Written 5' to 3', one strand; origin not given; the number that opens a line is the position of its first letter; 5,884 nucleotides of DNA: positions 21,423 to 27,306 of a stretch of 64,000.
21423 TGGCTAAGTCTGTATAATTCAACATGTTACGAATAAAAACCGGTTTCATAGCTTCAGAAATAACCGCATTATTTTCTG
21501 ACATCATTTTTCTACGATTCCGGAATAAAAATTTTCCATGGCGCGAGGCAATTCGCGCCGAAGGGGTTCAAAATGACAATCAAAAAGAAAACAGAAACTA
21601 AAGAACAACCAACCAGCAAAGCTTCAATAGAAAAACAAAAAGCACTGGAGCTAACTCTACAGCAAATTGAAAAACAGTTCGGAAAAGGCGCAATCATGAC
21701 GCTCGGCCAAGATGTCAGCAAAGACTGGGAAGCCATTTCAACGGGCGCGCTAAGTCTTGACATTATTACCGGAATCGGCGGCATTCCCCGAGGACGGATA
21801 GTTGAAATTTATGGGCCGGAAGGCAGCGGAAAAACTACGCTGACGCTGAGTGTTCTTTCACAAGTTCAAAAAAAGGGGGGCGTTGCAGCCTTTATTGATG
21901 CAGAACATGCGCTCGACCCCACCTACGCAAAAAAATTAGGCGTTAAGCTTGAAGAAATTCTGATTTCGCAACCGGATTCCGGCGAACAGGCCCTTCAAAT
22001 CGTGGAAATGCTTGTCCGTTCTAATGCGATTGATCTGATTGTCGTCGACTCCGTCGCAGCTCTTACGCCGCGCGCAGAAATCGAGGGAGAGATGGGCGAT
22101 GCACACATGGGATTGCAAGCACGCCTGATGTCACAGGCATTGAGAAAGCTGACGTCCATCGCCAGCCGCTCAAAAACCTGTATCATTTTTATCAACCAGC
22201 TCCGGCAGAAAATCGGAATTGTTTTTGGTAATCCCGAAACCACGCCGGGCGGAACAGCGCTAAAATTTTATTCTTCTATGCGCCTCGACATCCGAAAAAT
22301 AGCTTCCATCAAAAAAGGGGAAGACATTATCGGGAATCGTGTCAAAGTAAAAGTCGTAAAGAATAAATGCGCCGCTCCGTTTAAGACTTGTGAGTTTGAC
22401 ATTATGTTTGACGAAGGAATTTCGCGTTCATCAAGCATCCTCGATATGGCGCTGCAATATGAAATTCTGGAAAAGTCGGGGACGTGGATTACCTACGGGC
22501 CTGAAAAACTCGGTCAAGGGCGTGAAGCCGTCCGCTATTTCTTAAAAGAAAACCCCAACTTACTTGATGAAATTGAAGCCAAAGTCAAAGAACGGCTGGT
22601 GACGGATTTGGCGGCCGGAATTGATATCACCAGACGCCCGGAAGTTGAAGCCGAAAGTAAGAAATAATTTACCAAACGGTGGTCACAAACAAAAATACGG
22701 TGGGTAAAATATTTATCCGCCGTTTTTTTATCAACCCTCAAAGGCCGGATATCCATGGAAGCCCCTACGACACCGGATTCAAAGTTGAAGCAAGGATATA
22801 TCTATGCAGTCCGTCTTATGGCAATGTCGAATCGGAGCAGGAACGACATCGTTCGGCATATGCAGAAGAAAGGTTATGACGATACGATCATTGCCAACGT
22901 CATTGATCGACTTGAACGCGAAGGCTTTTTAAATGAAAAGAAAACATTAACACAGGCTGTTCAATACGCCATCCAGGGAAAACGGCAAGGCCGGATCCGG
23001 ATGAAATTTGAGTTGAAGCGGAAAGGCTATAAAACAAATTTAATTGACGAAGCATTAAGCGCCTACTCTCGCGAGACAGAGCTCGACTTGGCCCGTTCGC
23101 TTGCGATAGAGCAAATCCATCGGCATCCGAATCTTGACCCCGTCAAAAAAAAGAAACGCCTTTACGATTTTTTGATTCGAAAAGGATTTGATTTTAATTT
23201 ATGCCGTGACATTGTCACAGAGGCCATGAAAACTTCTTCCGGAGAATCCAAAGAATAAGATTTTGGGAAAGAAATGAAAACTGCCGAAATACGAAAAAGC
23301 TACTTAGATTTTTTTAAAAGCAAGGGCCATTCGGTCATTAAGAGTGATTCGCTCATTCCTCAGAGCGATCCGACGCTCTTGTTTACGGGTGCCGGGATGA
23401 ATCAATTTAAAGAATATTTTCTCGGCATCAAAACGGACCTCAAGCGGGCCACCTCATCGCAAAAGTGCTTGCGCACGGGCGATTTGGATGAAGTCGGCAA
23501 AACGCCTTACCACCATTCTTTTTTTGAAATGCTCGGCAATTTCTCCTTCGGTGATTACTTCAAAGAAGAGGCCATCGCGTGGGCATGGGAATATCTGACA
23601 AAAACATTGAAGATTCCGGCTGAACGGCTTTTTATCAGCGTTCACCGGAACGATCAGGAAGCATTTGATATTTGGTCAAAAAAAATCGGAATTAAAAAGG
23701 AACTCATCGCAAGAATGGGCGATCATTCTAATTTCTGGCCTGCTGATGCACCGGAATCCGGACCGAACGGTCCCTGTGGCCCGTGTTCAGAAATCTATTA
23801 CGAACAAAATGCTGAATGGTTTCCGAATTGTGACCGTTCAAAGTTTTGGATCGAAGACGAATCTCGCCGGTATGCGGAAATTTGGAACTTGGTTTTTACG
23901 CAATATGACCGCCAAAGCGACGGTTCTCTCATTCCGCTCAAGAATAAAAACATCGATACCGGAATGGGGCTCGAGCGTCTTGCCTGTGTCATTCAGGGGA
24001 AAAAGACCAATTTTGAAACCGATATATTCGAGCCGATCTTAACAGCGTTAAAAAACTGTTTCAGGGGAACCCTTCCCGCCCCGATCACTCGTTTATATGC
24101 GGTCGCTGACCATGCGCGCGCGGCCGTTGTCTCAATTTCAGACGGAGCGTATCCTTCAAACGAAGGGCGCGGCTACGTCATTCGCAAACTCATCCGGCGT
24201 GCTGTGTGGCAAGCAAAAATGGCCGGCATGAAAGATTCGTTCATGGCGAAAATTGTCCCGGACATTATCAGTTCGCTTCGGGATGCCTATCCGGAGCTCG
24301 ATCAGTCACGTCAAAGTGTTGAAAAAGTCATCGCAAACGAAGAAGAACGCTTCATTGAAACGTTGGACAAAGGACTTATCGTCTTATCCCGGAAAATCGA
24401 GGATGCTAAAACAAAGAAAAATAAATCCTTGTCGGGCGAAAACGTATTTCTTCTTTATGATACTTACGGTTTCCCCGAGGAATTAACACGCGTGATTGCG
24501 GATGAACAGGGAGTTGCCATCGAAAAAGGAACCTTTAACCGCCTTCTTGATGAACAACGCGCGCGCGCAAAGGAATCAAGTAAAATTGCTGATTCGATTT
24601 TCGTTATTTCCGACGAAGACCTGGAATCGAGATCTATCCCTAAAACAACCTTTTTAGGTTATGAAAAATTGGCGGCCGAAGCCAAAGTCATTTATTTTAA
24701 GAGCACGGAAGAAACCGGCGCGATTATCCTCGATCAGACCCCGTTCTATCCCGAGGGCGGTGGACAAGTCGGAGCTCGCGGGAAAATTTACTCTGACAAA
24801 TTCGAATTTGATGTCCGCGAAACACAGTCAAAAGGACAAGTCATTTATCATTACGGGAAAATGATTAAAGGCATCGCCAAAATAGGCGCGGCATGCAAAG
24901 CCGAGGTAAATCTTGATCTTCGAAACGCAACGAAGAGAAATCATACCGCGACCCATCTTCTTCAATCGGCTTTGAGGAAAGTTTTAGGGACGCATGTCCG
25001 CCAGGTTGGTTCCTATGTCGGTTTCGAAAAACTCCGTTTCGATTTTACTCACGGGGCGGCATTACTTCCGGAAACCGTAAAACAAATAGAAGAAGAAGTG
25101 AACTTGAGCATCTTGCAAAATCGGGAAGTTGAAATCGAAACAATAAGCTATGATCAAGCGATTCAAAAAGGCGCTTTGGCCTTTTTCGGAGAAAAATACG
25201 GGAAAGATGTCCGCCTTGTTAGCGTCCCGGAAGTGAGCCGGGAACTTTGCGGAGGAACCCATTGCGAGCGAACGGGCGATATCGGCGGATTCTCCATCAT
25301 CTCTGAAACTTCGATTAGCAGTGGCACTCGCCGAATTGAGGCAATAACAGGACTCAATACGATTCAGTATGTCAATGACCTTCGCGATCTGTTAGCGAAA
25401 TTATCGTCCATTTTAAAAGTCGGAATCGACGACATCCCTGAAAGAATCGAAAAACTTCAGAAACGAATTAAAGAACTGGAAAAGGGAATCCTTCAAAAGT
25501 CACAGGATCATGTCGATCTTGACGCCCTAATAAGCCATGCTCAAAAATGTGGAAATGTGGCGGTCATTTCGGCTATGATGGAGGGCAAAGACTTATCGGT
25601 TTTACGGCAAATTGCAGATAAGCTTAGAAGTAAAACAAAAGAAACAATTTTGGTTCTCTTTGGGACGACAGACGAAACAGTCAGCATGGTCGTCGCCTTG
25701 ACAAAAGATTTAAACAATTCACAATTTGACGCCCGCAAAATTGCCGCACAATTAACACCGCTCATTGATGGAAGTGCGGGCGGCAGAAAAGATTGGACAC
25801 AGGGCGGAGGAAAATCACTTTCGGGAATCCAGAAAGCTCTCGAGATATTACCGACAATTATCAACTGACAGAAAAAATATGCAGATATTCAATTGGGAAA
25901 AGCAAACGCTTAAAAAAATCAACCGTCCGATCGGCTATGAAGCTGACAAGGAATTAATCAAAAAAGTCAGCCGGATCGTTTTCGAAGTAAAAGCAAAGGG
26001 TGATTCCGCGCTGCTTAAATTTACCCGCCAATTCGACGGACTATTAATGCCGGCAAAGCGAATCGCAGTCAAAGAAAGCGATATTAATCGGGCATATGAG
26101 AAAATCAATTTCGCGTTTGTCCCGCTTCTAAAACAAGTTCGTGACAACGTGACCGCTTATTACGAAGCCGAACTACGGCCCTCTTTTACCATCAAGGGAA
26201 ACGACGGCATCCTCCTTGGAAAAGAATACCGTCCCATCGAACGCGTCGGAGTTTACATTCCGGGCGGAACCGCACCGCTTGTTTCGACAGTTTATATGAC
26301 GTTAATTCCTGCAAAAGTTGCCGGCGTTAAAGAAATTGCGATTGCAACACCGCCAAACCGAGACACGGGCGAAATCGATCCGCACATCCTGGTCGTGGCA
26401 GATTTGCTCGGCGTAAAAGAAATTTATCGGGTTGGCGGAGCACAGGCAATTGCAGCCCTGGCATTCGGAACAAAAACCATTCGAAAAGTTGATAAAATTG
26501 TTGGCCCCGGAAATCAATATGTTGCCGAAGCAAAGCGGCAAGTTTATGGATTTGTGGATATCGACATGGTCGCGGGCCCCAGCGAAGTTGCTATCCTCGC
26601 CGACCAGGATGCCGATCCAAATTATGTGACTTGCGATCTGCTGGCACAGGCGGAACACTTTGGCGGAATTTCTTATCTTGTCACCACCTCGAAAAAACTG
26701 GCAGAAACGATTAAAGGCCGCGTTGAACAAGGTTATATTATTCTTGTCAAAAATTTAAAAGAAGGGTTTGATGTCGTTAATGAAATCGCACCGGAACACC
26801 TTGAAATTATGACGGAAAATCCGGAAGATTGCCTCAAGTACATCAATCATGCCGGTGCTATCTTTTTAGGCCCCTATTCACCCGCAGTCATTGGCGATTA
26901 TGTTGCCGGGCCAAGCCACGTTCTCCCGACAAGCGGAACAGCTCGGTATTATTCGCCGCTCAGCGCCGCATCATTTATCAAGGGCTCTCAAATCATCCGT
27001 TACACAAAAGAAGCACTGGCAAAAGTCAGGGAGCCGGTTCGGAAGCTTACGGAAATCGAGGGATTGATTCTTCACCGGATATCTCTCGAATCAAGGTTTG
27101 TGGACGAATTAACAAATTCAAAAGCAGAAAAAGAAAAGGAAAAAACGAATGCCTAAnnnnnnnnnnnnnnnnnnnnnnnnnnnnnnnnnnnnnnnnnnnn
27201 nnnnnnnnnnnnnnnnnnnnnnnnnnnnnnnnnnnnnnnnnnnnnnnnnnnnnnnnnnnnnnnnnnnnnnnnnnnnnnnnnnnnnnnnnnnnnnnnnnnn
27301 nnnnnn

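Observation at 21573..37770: Unusually long co-directional gene train: recA-recX-alaS runs without a break into a fused his-trp operon and a sigma54 two-component system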

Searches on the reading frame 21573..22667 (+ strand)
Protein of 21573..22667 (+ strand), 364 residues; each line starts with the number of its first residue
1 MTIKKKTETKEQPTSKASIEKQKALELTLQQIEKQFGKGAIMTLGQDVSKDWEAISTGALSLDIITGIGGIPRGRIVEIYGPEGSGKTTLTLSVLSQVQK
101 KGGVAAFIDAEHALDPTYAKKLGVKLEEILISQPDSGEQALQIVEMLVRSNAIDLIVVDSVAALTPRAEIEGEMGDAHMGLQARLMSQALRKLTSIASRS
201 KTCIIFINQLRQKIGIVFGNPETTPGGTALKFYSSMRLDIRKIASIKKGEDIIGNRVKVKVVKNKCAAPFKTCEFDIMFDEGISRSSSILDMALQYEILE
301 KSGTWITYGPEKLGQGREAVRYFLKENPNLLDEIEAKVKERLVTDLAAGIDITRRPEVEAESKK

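Call 4: search_protein_families(library=pfam, proteins=[window:21573-22667:+])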
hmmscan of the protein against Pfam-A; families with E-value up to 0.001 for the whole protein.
window:21573-22667:+ (364 aa): 11 families
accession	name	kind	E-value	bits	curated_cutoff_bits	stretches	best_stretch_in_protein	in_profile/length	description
PF00154.27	RecA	-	3.3e-135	450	27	1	23-284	1-262/262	recA bacterial DNA recombination protein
PF21096.2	RecA_C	-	8.3e-21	74.3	27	1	288-342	2-56/57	RecA C-terminal domain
PF08423.17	Rad51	-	4.2e-12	46.3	22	1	54-250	7-215/244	Rad51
PF13191.12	AAA_16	-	1.1e-06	29.7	32.6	1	72-210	22-141/167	AAA ATPase domain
PF06745.19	ATPase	-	1.1e-06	28.7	26.6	1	56-113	2-59/231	KaiC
PF01637.24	ATPase_2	-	1.2e-05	25.6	33.2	1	75-211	21-120/225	ATPase domain predominantly from Archaea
PF13401.12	AAA_22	-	3.5e-05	24.6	27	1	75-207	6-121/130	AAA domain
PF13479.12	AAA_24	-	4.3e-05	23.9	27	1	77-165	5-77/195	AAA domain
PF13481.12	AAA_25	-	4.8e-05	23.5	27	0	70-102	29-59/195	AAA domain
PF00005.33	ABC_tran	-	0.00016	22.7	25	0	71-107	8-44/137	ABC transporter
PF00004.35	AAA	-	0.00031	21.6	21.2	0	79-191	3-94/131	ATPase family associated with various cellular activities (AAA)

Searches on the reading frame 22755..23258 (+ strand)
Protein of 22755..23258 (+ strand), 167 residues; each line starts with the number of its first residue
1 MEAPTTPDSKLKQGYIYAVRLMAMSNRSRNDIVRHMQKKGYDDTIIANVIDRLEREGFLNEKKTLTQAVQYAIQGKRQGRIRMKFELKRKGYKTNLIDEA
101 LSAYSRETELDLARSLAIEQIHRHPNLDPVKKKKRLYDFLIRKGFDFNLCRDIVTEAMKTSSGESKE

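Call 4: search_protein_families(library=pfam, proteins=[window:22755-23258:+])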
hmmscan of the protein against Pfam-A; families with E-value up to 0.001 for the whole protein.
window:22755-23258:+ (167 aa): 4 families
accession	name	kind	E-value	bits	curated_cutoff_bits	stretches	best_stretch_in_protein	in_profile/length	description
PF21982.2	RecX_HTH1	-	5.3e-12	46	26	1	16-53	3-40/40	RecX, first three-helix domain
PF21981.2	RecX_HTH3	-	1.4e-11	44.8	26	1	107-153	1-47/48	RecX, third three-helix domain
PF02631.22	RecX_HTH2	-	2.3e-06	28.2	26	1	69-101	10-42/42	RecX, second three-helix domain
PF21933.2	MCM5_C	-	0.00032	21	27.2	0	28-60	17-49/59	MCM5, C-terminal domain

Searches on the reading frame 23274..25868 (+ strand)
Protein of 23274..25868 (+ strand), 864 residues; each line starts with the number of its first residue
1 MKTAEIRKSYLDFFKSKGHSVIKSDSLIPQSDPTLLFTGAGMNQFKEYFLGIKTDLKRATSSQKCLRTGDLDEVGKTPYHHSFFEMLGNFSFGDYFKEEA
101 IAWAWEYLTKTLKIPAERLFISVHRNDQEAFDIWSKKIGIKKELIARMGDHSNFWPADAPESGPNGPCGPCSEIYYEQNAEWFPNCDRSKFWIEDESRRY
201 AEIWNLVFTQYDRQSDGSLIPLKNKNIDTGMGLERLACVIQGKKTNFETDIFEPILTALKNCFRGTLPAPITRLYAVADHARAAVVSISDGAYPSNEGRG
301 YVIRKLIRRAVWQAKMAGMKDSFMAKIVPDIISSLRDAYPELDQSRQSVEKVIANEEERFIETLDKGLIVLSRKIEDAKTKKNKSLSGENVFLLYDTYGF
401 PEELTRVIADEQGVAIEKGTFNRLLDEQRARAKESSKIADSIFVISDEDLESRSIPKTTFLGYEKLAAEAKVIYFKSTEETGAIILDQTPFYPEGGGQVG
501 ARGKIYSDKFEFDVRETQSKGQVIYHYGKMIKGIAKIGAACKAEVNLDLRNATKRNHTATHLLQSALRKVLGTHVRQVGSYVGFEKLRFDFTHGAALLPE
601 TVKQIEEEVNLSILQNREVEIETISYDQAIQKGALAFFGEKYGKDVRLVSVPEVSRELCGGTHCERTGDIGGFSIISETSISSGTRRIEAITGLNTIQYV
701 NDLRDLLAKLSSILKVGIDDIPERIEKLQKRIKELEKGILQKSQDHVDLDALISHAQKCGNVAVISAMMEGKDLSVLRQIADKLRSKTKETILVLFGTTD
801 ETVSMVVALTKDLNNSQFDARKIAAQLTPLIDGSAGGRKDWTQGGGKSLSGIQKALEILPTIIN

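Call 4: search_protein_families(library=pfam, proteins=[window:23274-25868:+])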
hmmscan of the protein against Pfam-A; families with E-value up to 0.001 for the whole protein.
window:23274-25868:+ (864 aa): 3 families
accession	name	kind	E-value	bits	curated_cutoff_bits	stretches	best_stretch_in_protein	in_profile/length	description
PF01411.24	tRNA-synt_2c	-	1.5e-180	601.8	30.3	1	5-546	1-549/552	tRNA synthetases class II (A)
PF07973.19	tRNA_SAD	-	1.8e-14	53.9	24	1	646-689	1-44/44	Threonyl and Alanyl tRNA synthetase second additional domain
PF02272.25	DHHA1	-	1e-09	39.2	25.9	1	763-859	3-96/102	DHHA1 domain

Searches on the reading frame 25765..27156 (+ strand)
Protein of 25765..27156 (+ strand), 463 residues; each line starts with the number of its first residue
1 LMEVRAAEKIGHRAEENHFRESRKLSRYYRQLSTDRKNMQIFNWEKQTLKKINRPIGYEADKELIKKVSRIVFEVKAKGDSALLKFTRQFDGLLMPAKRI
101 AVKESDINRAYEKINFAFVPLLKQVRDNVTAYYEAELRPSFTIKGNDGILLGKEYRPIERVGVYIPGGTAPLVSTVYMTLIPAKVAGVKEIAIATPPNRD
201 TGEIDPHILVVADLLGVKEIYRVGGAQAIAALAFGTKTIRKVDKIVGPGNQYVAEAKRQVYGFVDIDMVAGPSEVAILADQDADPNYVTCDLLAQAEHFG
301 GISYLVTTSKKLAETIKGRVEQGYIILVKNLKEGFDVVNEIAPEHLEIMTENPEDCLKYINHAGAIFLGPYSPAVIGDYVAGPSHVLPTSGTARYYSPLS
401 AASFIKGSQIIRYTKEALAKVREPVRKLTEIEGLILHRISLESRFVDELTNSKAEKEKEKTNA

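Call 4: search_protein_families(library=pfam, proteins=[window:25765-27156:+])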
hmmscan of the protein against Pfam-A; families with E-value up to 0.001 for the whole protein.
window:25765-27156:+ (463 aa): 1 family
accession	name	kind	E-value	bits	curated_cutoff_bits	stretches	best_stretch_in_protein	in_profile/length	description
PF00815.25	Histidinol_dh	-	1.4e-144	482.6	27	1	60-445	7-411/411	Histidinol dehydrogenase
